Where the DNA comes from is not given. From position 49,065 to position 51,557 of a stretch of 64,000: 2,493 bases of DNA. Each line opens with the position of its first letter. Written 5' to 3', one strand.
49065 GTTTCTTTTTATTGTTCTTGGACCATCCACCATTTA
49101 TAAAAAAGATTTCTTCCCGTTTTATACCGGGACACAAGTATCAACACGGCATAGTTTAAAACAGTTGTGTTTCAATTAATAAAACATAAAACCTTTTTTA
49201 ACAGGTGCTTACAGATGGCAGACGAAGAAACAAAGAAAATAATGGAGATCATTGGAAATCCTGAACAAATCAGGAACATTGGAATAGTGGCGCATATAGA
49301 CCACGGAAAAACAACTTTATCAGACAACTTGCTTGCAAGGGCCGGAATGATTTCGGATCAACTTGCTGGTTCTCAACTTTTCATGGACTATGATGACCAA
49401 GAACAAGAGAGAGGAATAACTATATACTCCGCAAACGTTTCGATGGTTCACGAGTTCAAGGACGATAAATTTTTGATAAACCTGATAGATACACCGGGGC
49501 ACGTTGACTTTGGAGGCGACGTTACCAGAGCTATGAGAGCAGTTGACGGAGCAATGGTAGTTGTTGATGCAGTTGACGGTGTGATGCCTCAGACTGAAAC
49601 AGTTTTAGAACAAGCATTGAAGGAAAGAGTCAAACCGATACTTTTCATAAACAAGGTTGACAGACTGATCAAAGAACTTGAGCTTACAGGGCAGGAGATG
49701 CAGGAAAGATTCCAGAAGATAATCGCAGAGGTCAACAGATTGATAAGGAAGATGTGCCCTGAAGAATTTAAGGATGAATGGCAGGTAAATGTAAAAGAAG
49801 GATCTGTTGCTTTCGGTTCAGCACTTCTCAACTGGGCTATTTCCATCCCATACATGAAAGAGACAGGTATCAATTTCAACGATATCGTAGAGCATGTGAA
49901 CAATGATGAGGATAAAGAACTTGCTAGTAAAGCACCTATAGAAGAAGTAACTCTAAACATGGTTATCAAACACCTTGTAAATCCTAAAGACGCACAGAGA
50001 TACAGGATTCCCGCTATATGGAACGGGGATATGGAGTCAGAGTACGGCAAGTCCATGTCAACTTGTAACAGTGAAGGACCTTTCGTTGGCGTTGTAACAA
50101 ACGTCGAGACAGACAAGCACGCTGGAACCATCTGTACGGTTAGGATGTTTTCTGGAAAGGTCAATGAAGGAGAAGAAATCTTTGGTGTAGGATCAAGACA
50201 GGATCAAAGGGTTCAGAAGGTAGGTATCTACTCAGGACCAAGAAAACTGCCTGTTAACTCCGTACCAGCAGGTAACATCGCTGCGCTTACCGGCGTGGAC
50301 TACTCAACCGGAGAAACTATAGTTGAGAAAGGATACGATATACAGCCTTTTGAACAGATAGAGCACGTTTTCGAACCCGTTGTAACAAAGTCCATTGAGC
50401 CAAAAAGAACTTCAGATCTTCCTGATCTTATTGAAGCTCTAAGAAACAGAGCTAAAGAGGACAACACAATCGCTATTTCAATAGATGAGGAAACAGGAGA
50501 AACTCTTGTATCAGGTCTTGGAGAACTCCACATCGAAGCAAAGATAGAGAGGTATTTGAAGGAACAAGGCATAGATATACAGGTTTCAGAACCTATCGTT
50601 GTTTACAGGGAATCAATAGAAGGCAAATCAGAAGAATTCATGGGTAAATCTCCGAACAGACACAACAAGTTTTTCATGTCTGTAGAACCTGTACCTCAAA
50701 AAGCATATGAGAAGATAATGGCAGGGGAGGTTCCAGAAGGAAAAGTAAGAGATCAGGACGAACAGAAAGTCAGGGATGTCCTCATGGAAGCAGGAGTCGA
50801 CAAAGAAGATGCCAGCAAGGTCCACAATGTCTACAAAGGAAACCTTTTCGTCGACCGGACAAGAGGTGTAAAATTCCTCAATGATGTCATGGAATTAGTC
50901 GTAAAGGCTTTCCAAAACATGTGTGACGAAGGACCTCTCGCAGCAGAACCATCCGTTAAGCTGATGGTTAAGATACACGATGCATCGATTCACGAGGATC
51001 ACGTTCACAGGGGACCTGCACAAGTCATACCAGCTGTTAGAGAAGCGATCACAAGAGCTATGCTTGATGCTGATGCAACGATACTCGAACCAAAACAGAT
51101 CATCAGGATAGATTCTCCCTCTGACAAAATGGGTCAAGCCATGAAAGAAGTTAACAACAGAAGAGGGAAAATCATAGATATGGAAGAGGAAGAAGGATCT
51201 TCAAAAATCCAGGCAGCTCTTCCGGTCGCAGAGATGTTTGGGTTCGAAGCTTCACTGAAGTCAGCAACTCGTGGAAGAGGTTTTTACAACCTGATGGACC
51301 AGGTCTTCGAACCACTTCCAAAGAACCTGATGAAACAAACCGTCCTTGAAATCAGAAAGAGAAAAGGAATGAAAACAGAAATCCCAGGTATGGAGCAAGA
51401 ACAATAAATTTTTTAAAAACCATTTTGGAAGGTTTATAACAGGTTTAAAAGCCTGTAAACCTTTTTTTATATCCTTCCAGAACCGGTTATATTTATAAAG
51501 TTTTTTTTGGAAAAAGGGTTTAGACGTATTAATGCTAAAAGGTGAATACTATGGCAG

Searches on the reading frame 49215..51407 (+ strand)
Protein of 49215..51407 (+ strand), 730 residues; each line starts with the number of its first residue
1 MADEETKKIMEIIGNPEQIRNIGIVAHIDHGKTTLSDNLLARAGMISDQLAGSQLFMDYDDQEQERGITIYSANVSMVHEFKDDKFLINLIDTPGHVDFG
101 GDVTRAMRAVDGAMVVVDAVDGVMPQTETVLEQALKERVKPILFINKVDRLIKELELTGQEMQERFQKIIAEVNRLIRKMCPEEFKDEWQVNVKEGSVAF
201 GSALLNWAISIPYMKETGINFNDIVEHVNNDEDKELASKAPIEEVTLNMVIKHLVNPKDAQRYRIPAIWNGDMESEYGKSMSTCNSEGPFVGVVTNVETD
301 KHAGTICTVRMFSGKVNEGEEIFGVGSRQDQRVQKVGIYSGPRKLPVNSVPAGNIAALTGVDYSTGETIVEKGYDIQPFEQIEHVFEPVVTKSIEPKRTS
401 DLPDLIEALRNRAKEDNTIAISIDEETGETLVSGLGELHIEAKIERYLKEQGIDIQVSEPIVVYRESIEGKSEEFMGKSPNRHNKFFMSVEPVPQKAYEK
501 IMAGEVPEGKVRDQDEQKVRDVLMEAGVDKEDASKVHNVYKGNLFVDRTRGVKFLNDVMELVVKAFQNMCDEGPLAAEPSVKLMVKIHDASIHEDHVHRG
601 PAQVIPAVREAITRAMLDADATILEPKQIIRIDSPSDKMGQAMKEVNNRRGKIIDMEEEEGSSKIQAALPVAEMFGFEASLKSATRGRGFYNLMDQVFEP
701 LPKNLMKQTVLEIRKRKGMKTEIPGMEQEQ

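Call 37: find_homologous_proteins(query=window:49215-51407:+, max_evalue=1e-50)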
Query window:49215-51407:+ (730 aa): 8000 proteins with E <= 1e-50 among 8000 candidates; the best 120 are listed.
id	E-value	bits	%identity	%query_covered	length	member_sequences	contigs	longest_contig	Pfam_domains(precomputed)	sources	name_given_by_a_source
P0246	0.0e+0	1620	100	100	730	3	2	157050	PF00679.31,PF14492.13,PF00009.34,PF03764.25,PF03144.32,PF22042.3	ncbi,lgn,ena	-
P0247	0.0e+0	1516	92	100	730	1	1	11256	PF00679.31,PF14492.13,PF00009.34,PF03764.25,PF03144.32,PF22042.3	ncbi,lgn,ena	-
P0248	0.0e+0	1492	90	100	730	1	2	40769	PF00679.31,PF14492.13,PF00009.34,PF03764.25,PF03144.32,PF22042.3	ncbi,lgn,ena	-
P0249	0.0e+0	1463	89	100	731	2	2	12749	PF00679.31,PF14492.13,PF00009.34,PF03764.25,PF03144.32,PF22042.3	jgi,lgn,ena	-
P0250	0.0e+0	1340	81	100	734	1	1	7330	PF00679.31,PF14492.13,PF00009.34,PF03764.25,PF03144.32,PF22042.3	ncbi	-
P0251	0.0e+0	1295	78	100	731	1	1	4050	PF00679.31,PF14492.13,PF00009.34,PF03764.25,PF03144.32,PF22042.3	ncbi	-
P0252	0.0e+0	1290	77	98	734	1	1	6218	PF00679.31,PF14492.13,PF00009.34,PF03764.25,PF03144.32,PF22042.3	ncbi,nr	ncbi:MAG: elongation factor EF-2 [Candidatus Nanohaloarchaea archaeon]|nr:elongation factor EF-2 [Ca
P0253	0.0e+0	1288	78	97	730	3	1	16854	PF00679.31,PF14492.13,PF00009.34,PF03764.25,PF03144.32,PF22042.3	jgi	jgi:elongation factor 2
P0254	0.0e+0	1283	78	97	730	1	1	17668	PF00679.31,PF14492.13,PF00009.34,PF03764.25,PF03144.32,PF22042.3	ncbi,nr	ncbi:MAG: elongation factor EF-2 [Candidatus Nanohaloarchaea archaeon]|nr:elongation factor EF-2 [Ca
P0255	0.0e+0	1277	78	95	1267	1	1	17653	PF00679.31,PF14492.13,PF00009.34,PF14528.12,PF03764.25,PF03144.32,PF14890.12,PF22042.3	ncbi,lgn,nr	ncbi:MAG: elongation factor EF-2 [Candidatus Nanohaloarchaea archaeon]|nr:elongation factor EF-2 [Ca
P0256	0.0e+0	1262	76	100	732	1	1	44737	PF00679.31,PF14492.13,PF00009.34,PF03764.25,PF03144.32,PF22042.3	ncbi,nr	ncbi:MAG: elongation factor EF-2 [Candidatus Nanohaloarchaeota archaeon QJJ-9]|nr:elongation factor 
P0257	0.0e+0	1249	75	100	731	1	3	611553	PF00679.31,PF14492.13,PF00009.34,PF03764.25,PF03144.32,PF22042.3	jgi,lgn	jgi:elongation factor 2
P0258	0.0e+0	1243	74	100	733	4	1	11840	PF00679.31,PF14492.13,PF00009.34,PF03764.25,PF03144.32,PF22042.3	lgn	-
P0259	0.0e+0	1155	72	98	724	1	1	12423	PF00679.31,PF14492.13,PF00009.34,PF03764.25,PF03144.32,PF22042.3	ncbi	ncbi:MAG: elongation factor EF-2, partial [Candidatus Nanohaloarchaea archaeon]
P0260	0.0e+0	1154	70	99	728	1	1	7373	PF00679.31,PF14492.13,PF00009.34,PF03764.25,PF03144.32,PF22042.3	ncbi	-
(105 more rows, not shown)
